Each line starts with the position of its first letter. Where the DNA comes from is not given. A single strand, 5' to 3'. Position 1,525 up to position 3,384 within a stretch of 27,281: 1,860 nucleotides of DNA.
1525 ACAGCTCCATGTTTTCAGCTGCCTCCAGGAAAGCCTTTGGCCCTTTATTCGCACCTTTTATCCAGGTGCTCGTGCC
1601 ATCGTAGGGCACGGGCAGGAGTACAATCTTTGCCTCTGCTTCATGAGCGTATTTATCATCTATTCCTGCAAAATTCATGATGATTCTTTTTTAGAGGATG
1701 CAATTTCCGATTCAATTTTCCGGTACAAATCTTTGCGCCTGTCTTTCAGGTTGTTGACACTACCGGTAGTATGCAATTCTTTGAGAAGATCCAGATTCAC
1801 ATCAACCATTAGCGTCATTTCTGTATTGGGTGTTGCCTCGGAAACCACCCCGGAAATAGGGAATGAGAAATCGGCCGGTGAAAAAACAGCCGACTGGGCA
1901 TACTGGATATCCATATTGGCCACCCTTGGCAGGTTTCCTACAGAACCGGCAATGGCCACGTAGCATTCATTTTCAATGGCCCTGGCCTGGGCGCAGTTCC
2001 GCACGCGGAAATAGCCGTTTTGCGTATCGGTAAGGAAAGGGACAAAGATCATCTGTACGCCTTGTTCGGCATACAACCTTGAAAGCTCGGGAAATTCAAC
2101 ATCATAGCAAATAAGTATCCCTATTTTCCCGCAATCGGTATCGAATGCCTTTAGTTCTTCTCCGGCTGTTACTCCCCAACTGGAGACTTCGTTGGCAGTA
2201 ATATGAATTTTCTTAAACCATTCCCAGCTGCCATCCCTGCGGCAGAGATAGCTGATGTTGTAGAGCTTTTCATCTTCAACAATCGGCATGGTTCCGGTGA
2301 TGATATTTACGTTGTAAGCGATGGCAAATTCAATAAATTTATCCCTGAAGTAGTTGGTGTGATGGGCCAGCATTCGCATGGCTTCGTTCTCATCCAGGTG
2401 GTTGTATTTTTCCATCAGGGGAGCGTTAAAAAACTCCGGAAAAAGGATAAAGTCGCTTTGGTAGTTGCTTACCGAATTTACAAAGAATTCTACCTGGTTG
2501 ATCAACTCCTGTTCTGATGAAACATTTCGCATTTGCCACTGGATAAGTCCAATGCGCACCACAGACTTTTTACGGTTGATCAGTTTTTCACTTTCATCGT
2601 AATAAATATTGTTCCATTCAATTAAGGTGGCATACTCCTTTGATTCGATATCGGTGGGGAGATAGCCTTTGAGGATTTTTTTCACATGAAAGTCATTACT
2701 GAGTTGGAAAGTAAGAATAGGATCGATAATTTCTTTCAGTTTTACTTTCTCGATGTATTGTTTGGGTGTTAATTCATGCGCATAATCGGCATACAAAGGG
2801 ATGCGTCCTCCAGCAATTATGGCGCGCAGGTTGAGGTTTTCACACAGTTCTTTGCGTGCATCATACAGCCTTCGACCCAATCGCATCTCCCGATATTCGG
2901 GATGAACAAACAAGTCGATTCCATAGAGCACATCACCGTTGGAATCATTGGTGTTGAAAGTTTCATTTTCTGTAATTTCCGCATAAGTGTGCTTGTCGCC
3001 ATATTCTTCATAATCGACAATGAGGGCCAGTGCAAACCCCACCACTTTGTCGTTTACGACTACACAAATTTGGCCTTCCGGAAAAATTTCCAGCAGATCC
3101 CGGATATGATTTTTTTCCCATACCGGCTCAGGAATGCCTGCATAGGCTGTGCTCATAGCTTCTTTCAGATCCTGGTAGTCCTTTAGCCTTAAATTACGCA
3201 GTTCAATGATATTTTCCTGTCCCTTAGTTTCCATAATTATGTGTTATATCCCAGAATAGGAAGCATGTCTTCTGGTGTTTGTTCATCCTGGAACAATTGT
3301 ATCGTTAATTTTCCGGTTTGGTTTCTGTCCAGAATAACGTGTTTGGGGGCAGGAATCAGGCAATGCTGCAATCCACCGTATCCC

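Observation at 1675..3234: GNAT-nitrilase fusion wedged into the polyamine operon: candidate polyamine acylation/deacylation enzyme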

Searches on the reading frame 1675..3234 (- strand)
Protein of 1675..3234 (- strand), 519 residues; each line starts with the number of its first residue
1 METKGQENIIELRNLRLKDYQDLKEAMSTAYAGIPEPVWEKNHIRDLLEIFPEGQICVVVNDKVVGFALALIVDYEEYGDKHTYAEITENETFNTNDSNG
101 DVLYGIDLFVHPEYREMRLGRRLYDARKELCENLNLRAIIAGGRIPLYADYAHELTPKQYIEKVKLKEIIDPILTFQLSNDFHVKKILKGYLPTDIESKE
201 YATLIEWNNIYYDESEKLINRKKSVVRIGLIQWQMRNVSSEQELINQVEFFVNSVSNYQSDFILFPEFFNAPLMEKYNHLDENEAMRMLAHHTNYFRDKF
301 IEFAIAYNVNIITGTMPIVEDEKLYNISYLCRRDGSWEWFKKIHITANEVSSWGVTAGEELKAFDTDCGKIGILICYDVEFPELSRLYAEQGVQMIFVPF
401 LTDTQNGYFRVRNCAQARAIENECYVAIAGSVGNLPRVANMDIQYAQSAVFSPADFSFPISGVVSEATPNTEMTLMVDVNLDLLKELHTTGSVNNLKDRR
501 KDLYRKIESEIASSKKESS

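Call 3: search_protein_families(library=pfam, proteins=[window:1675-3234:-], max_evalue=0.01)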
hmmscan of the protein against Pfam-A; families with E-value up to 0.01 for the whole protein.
window:1675-3234:- (519 aa): 3 families
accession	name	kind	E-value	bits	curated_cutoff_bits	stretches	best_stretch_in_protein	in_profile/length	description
PF00795.27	CN_hydrolase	-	1.8e-27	96.8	23.2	1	228-487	2-254/256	Carbon-nitrogen hydrolase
PF00583.31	Acetyltransf_1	-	6.1e-08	33.4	20.7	1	33-141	10-98/116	Acetyltransferase (GNAT) family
PF13508.13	Acetyltransf_7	-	7e-05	23.6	27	1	54-129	3-54/84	Acetyltransferase (GNAT) domain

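Call 4: search_protein_families(library=ncbifam, proteins=[window:1675-3234:-], max_evalue=0.01)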
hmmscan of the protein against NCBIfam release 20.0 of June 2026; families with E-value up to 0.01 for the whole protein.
window:1675-3234:- (519 aa): 10 families
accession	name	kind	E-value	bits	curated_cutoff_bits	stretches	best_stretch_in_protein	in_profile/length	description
NF040852.1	nitrile_Arch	equivalog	3.2e-16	59.3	500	1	227-505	2-261/262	nitrilase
NF043013.1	DeGluthAmidYersProt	equivalog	2.4e-14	53.1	500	1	296-434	65-215/278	deaminated glutathione amidase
TIGR03381.1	agmatine_aguB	equivalog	7e-13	48.5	410.25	1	233-507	6-279/279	N-carbamoylputrescine amidase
NF033621.1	de_GSH_amidase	exception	2.1e-11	43.7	355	1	309-434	76-205/260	deaminated glutathione amidase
TIGR00546.1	lnt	equivalog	2.4e-10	40.2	132.9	1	339-428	288-379/395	apolipoprotein N-acyltransferase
NF009803.0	PRK13287.1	equivalog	3e-07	29.5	406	1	219-396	7-185/333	formamidase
NF007757.0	PRK10438.1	equivalog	1.1e-06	28.1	249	1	260-434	35-196/256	amidohydrolase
NF009802.0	PRK13286.1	equivalog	1.3e-05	24.4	427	1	223-433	10-222/345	aliphatic amidase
TIGR04048.1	nitrile_sll0784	equivalog_domain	7.2e-05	21.9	502.6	1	245-386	21-168/301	Nit6803 family nitrilase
NF010588.0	PRK13981.1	equivalog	8.1e-05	21.2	479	1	245-433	23-208/546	NAD+ synthase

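Call 9: find_homologous_proteins(query=window:1675-3234:-, max_evalue=0.00001)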
Query window:1675-3234:- (519 aa): 8000 proteins with E <= 0.00001 among 8000 candidates; the best 120 are listed.
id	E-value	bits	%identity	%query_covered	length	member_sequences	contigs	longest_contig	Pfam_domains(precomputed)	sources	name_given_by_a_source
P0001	0.0e+0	1144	97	99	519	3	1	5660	PF00795.28,PF00583.32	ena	-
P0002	5.5e-289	977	82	98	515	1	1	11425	PF13508.14,PF00795.28,PF00583.32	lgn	-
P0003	2.3e-247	840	71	96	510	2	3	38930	PF00795.28,PF00583.32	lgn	-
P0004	4.1e-246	835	71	96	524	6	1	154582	PF00795.28,PF00583.32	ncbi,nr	ncbi:MAG: GNAT family N-acetyltransferase [Marinilabiliales bacterium]|nr:MAG: GNAT family N-acetylt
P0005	2.9e-245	833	70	96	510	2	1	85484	PF00795.28,PF00583.32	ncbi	ncbi:MAG: bifunctional GNAT family N-acetyltransferase/carbon-nitrogen hydrolase family protein [Bac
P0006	1.2e-243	827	70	96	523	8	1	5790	PF00795.28,PF00583.32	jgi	jgi:predicted amidohydrolase/GNAT superfamily N-acetyltransferase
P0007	1.3e-243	827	69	97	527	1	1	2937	PF00795.28,PF00583.32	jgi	jgi:predicted amidohydrolase/ribosomal protein S18 acetylase RimI-like enzyme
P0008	9.1e-243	824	69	96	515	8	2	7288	PF00795.28,PF00583.32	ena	-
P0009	1.1e-242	824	71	95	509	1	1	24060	PF00795.28,PF00583.32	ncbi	-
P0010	1.3e-242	824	70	96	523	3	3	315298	PF00795.28,PF00583.32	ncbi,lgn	-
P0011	3.2e-242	823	69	96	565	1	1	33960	PF00795.28,PF00583.32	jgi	jgi:predicted amidohydrolase/ribosomal protein S18 acetylase RimI-like enzyme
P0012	5.9e-242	822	68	97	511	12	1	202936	PF00795.28,PF00583.32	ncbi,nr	ncbi:MAG: carbon-nitrogen hydrolase [Bacteroidetes bacterium HGW-Bacteroidetes-4]|nr:MAG: carbon-nit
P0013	6.2e-242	822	67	99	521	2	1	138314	PF00795.28,PF00583.32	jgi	jgi:predicted amidohydrolase/ribosomal protein S18 acetylase RimI-like enzyme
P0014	1.7e-241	820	69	96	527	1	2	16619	PF00795.28,PF00583.32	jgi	-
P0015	1.9e-241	820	69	96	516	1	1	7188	PF00795.28,PF00583.32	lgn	-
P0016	5.4e-241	819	69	96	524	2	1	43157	PF00795.28,PF00583.32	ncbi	-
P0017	7.1e-241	818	69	96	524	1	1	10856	PF00795.28,PF00583.32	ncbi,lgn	-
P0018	7.7e-241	818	69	96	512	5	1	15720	PF00795.28,PF00583.32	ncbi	-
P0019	8.3e-241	818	72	95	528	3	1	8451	PF00795.28,PF00583.32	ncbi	-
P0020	8.4e-241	818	68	98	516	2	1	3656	PF00795.28,PF00583.32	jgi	jgi:predicted amidohydrolase/GNAT superfamily N-acetyltransferase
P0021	8.9e-241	818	69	96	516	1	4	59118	PF00795.28,PF00583.32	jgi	jgi:predicted amidohydrolase/GNAT superfamily N-acetyltransferase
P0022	1.3e-240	817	70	95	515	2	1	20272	PF00795.28,PF00583.32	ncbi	-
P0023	1.5e-240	817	68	96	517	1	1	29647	PF00795.28,PF00583.32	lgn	-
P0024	1.8e-240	817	69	97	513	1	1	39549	PF00795.28,PF00583.32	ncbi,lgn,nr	ncbi:MAG: bifunctional GNAT family N-acetyltransferase/carbon-nitrogen hydrolase family protein [Bac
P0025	2.0e-240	817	67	99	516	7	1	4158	PF00795.28,PF00583.32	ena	-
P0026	2.4e-240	816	70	96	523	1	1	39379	PF00795.28,PF00583.32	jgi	jgi:predicted amidohydrolase/GNAT superfamily N-acetyltransferase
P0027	2.5e-240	816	71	95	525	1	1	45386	PF00795.28,PF00583.32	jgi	jgi:predicted amidohydrolase/GNAT superfamily N-acetyltransferase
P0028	2.5e-240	816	72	95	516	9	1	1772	PF00795.28,PF00583.32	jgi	jgi:predicted amidohydrolase/GNAT superfamily N-acetyltransferase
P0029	3.3e-240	816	71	95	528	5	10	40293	PF00795.28,PF00583.32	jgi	-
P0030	5.5e-240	815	70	95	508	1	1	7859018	PF00795.28,PF00583.32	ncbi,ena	-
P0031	6.6e-240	815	69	96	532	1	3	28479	PF00795.28,PF00583.32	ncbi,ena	-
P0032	6.9e-240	815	70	95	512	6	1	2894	PF00795.28,PF00583.32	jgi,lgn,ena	-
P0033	8.3e-240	815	69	97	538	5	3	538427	PF00795.28,PF00583.32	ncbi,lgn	-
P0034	8.9e-240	815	68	95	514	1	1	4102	PF00795.28,PF00583.32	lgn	-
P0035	9.3e-240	814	70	97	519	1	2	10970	PF00795.28,PF00583.32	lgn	-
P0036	1.0e-239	814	69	95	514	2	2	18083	PF00795.28,PF00583.32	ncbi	ncbi:MAG: GNAT family N-acetyltransferase [Bacteroidales bacterium]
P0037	1.3e-239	814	71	95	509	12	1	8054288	PF00795.28,PF00583.32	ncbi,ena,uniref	ncbi:GNAT family N-acetyltransferase [Phaeodactylibacter xiamenensis]|uniref:carbon-nitrogen hydrola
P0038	1.4e-239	814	69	96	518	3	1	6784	PF00795.28,PF00583.32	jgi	-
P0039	1.8e-239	814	69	97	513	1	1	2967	PF00795.28,PF00583.32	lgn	-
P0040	2.1e-239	813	68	96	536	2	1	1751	PF00795.28,PF00583.32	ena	-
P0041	3.0e-239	813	68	98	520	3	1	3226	PF00795.28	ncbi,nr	ncbi:MAG: bifunctional GNAT family N-acetyltransferase/carbon-nitrogen hydrolase family protein [Bac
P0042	4.1e-239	812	70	95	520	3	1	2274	PF00795.28,PF00583.32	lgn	-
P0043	5.2e-239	812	71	95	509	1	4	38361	PF00795.28,PF00583.32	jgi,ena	-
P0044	5.4e-239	812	69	95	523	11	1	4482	PF00795.28,PF00583.32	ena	-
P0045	5.5e-239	812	69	95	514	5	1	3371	PF00795.28,PF00583.32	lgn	-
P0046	5.9e-239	812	69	96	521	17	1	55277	PF00795.28,PF00583.32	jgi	jgi:predicted amidohydrolase/ribosomal protein S18 acetylase RimI-like enzyme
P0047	6.5e-239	812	67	99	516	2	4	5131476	PF00795.28,PF00583.32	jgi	jgi:predicted amidohydrolase/GNAT superfamily N-acetyltransferase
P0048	1.0e-238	811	69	96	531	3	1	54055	PF00795.28,PF00583.32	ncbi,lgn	-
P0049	1.2e-238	811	70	96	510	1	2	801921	PF00795.28,PF00583.32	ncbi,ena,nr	ncbi:MAG: GNAT family N-acetyltransferase [Lewinellaceae bacterium]|nr:GNAT family N-acetyltransfera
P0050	1.3e-238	811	71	95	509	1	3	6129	PF00795.28,PF00583.32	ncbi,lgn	-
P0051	1.3e-238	811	71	95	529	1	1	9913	PF00795.28,PF00583.32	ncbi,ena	-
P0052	1.5e-238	811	69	95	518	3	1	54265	PF00795.28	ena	-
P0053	1.8e-238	810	71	95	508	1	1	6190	PF00795.28,PF00583.32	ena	-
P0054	1.9e-238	810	71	95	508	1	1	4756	PF00795.28,PF00583.32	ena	-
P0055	2.3e-238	810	69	97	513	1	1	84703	PF00795.28,PF00583.32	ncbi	-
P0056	2.4e-238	810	68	97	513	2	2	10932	PF00795.28,PF00583.32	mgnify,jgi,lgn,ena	mgnify:CR=1 FL=1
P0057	2.6e-238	810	68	96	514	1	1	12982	PF00795.28,PF00583.32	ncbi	-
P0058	3.0e-238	810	68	95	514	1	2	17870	PF00795.28,PF00583.32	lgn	-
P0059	3.0e-238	810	69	95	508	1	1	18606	PF00795.28,PF00583.32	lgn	-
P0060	3.5e-238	809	70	95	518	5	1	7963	PF00795.28,PF00583.32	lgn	-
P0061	4.7e-238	809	69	96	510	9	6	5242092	PF00795.28,PF00583.32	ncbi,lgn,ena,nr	ncbi:MAG: GNAT family N-acetyltransferase [Lewinellaceae bacterium]|nr:GNAT family N-acetyltransfera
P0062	6.9e-238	808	69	95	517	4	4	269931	PF00795.28,PF00583.32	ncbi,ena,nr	ncbi:MAG TPA: bifunctional GNAT family N-acetyltransferase/carbon-nitrogen hydrolase family protein 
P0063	8.6e-238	808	69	96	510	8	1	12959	PF00795.28,PF00583.32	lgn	-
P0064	8.8e-238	808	69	98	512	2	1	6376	PF00795.28,PF00583.32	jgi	-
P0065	1.0e-237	808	70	95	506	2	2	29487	PF00795.28,PF00583.32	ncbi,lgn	-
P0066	1.1e-237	808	68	96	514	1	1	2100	PF00795.28,PF00583.32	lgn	-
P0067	1.1e-237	808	69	95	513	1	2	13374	PF00795.28,PF00583.32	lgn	-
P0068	1.4e-237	807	69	96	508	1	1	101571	PF00795.28,PF00583.32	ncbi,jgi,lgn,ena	-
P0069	1.5e-237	807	68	95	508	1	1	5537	PF00795.28,PF00583.32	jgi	jgi:predicted amidohydrolase/ribosomal protein S18 acetylase RimI-like enzyme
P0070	2.0e-237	807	68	95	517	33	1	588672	PF00795.28,PF00583.32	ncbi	-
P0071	2.5e-237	806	69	95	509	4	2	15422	PF00795.28,PF00583.32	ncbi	-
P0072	2.9e-237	806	69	95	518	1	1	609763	PF00795.28,PF00583.32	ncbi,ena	-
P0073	3.0e-237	806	68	96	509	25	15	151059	PF00795.28,PF00583.32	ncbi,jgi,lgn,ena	jgi:predicted amidohydrolase/GNAT superfamily N-acetyltransferase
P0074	3.1e-237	806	69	95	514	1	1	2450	PF00795.28,PF00583.32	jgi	-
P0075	3.2e-237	806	70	95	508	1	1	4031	PF00795.28,PF00583.32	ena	-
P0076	3.3e-237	806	69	95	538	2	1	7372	PF00795.28,PF00583.32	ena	-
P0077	3.3e-237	806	70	96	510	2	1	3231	PF00795.28,PF00583.32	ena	-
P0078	3.7e-237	806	67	97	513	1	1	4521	PF00795.28,PF00583.32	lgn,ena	-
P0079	4.1e-237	806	69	95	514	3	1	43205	PF00795.28,PF00583.32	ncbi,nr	ncbi:MAG: bifunctional GNAT family N-acetyltransferase/carbon-nitrogen hydrolase family protein [Sap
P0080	5.3e-237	805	68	97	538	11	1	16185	PF00795.28,PF00583.32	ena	-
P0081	8.1e-237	805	68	95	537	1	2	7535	PF00795.28,PF00583.32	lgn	-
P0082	8.4e-237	805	68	98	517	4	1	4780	PF00795.28,PF00583.32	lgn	-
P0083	9.2e-237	805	70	95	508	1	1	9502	PF00795.28,PF00583.32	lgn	-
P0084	1.3e-236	804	69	97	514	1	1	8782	PF00795.28,PF00583.32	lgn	-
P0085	1.5e-236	804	67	95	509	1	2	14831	PF00795.28,PF00583.32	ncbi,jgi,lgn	-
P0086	1.7e-236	804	68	97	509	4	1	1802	PF00795.28,PF00583.32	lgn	-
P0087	1.7e-236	804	69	96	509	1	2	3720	PF00795.28,PF00583.32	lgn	-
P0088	2.0e-236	804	69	95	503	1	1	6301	PF00795.28,PF00583.32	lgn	-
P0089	3.2e-236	803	69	95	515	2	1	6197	PF00795.28,PF00583.32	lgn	-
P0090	3.6e-236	803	69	96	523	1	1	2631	PF00795.28,PF00583.32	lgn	-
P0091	5.3e-236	802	70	96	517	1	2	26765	PF00795.28,PF00583.32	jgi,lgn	jgi:predicted amidohydrolase/GNAT superfamily N-acetyltransferase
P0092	7.9e-236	802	68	96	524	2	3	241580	PF00795.28,PF00583.32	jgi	jgi:predicted amidohydrolase/GNAT superfamily N-acetyltransferase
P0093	8.6e-236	801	69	95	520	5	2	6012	PF00795.28,PF00583.32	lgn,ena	-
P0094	9.5e-236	801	68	96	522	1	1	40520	PF00795.28,PF00583.32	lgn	-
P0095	1.1e-235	801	67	96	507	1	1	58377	PF00795.28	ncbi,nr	ncbi:MAG: GNAT family N-acetyltransferase [Bacteroidales bacterium]|nr:GNAT family N-acetyltransfera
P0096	1.5e-235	801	65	98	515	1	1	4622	PF00795.28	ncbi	-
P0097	1.6e-235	801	69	95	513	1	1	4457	PF00795.28,PF00583.32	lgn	-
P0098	1.7e-235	800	69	96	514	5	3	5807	PF00795.28,PF00583.32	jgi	jgi:predicted amidohydrolase/ribosomal protein S18 acetylase RimI-like enzyme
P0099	1.9e-235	800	69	96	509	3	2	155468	PF00795.28,PF00583.32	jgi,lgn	-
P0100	2.0e-235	800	68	95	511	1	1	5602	PF00795.28,PF00583.32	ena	-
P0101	4.2e-235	799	67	97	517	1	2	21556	PF00795.28,PF00583.32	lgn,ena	-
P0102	4.3e-235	799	68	96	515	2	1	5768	PF00795.28,PF00583.32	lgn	-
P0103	4.9e-235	799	68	95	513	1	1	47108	PF00795.28,PF00583.32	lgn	-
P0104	5.3e-235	799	67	96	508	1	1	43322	PF00795.28,PF00583.32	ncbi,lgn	-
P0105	8.3e-235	798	67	99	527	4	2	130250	PF00795.28,PF00583.32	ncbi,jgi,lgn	-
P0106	9.0e-235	798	67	96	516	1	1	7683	PF00795.28,PF00583.32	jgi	jgi:predicted amidohydrolase/GNAT superfamily N-acetyltransferase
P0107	9.4e-235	798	69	95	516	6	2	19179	PF00795.28,PF00583.32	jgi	jgi:predicted amidohydrolase/GNAT superfamily N-acetyltransferase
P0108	9.6e-235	798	66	96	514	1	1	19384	PF00795.28,PF00583.32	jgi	-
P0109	9.8e-235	798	67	96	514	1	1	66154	PF00795.28,PF00583.32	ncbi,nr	ncbi:MAG: bifunctional GNAT family N-acetyltransferase/carbon-nitrogen hydrolase family protein [Bac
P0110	9.9e-235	798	68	96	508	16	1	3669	PF00795.28,PF00583.32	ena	-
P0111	1.0e-234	798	68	97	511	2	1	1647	PF00795.28,PF00583.32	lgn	-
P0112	1.0e-234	798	68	95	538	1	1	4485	PF00795.28,PF00583.32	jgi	jgi:predicted amidohydrolase/ribosomal protein S18 acetylase RimI-like enzyme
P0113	1.1e-234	798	69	95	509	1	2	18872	PF00795.28,PF00583.32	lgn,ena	-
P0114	1.2e-234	798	68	96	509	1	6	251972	PF00795.28,PF00583.32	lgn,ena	-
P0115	1.5e-234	797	65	97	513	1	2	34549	PF00795.28,PF00583.32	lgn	-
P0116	1.6e-234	797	67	97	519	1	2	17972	PF00795.28,PF00583.32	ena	-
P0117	1.6e-234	797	69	96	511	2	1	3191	PF00795.28,PF00583.32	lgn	-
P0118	1.8e-234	797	69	95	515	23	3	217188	PF00795.28,PF00583.32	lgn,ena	-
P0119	1.9e-234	797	67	95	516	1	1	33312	PF00795.28,PF00583.32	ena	-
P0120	2.0e-234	797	66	99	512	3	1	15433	PF00795.28,PF00583.32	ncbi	-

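Call 12: find_related_loci(query=window:1675-3234:-, collection=genome_contigs, flank=10000)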
Query window:1675-3234:- (519 aa) in genome_contigs; peptide patterns used: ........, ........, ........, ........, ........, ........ (x = any residue, [..] = any of these).
600 stretches matched a pattern (row limit reached: there are more); 591 encode a relative of the query (tblastn E <= 1e-3); the best 80 are kept; 80 distinct loci.
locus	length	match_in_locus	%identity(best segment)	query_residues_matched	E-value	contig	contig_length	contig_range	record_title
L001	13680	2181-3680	68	6-504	0e+0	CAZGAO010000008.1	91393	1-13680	MAG TPA_asm: uncultured Lentimicrobiaceae bacterium isolate binchicken_co47_205 genome assembly, contig: NODE_127_length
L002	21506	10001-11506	67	3-504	0e+0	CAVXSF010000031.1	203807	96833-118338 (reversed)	MAG: uncultured Bacteroidales bacterium isolate MFD02923.bin.1.92 genome assembly, contig: contig_5989, whole genome sho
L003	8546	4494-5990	67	10-508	0e+0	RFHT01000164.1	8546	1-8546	MAG: Bacteroidetes bacterium isolate J057 k99_194301, whole genome shotgun sequence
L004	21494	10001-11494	66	10-507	0e+0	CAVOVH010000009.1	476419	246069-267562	MAG: uncultured Cytophagales bacterium isolate MFD09779.bin.2.36 genome assembly, contig: contig_5546, whole genome shot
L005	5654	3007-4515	66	2-504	0e+0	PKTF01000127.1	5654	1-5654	MAG: Ignavibacteria bacterium isolate BM516 sc_7379, whole genome shotgun sequence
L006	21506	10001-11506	67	3-504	0e+0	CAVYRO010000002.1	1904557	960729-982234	MAG: uncultured Bacteroidales bacterium isolate MFD05684.bin.1.228 genome assembly, contig: contig_13026, whole genome s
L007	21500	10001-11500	66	5-504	0e+0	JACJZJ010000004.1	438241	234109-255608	MAG: Flavobacteriales bacterium isolate HK-STAS-BACT-61 HK-STAS-BACT-61_4, whole genome shotgun sequence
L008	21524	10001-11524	66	1-507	0e+0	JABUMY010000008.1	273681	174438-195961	Flavisolibacter longurius strain BT320 5178.17J28-26.1_8_17J28-26.00008_5178.17J28-26.1, whole genome shotgun sequence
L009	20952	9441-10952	68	1-504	0e+0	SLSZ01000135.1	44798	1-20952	MAG: Bacteroidales bacterium isolate CSSed165cm_83 CSSed16-5cm-868, whole genome shotgun sequence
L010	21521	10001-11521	65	2-507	0e+0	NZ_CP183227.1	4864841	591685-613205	Mucilaginibacter sp. E4BP6 chromosome, complete genome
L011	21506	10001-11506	66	2-505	0e+0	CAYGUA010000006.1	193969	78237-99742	MAG TPA_asm: uncultured Marinoscillum sp. isolate ERP117304_co3_233 genome assembly, contig: NODE_63_length_193969_cov_1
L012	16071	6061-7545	65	10-504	0e+0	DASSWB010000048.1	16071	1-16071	MAG TPA_asm: Salinimicrobium sp. isolate SMAG_U611 k141_90321, whole genome shotgun sequence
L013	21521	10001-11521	65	2-507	0e+0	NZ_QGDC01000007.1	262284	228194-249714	Mucilaginibacter hurinus strain ZR32 contig_7_, whole genome shotgun sequence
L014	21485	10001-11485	65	10-504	0e+0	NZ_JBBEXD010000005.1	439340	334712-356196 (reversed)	Ascidiimonas meishanensis strain W6 Scaffold4_1, whole genome shotgun sequence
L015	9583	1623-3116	66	10-507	0e+0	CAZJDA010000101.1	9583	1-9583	MAG TPA_asm: uncultured Bacteroidales bacterium isolate SRP332253_co1_243 genome assembly, contig: NODE_11954_length_958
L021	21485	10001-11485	65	10-504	0e+0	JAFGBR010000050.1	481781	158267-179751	MAG: Marinilabiliaceae bacterium isolate Zod_Metabat.1042 k87_9044409, whole genome shotgun sequence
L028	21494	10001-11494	63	8-505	0e+0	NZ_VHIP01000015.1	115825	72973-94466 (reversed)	Aestuariibacter sp. GS-14 Scaffold14_1, whole genome shotgun sequence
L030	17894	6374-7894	61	6-517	0e+0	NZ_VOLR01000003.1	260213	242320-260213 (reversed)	Colwellia hornerae strain ACAM 607 NODE_3_length_260213_cov_168.349, whole genome shotgun sequence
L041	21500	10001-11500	62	6-505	0e+0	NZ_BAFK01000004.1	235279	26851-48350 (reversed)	Rheinheimera nanhaiensis E407-8, whole genome shotgun sequence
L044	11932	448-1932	62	10-504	0e+0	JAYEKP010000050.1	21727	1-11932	MAG: Bacteroidota bacterium isolate MAG134 MAG134_50, whole genome shotgun sequence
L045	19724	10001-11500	62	6-505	0e+0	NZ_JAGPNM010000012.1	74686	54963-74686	Rheinheimera oceanensis strain GL-53 NODE_12_length_74686_cov_146.946, whole genome shotgun sequence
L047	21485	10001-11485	63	10-504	0e+0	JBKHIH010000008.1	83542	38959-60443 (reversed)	MAG: Thiohalospira sp. isolate D1M13_4 NODE_32_length_83542_cov_6.576497, whole genome shotgun sequence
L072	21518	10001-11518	61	1-505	0e+0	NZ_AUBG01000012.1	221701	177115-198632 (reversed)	Aequorivita capsosiphonis DSM 23843 G440DRAFT_scaffold00009.9_C, whole genome shotgun sequence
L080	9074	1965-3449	61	10-504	0e+0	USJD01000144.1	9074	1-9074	uncultured Prevotella sp. isolate UMGS1762 genome assembly, contig: NODE_1710_length_9074_cov_4.180508, whole genome sho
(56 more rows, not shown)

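Call 16: find_encoding_contigs(protein=P0002, flank=6000, max_places=3)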
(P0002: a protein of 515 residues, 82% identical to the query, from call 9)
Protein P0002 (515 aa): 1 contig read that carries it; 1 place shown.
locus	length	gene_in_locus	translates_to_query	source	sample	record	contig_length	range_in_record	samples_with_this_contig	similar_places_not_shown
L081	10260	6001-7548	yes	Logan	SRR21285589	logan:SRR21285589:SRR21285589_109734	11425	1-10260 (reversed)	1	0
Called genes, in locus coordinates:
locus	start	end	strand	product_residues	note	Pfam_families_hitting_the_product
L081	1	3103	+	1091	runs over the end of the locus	PF00989:PAS, PF08448:PAS_4, PF13426:PAS_9, PF08448:PAS_4, PF00989:PAS, PF08447:PAS_3, PF08448:PAS_4, PF13426:PAS_9, +5 more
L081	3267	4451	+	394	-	PF00216:Bac_DNA_binding (faint), PF14908:HU-CCDC81_euk_1 (faint), PF18174:HU-CCDC81_bac_1, PF18175:HU-CCDC81_bac_2, PF05036:SPOR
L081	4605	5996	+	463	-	PF02784:Orn_Arg_deC_N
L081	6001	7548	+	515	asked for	PF00583:Acetyltransf_1, PF13508:Acetyltransf_7 (weak), PF00795:CN_hydrolase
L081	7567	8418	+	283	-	PF00491:Arginase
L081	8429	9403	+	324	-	PF01916:DS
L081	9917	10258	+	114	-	?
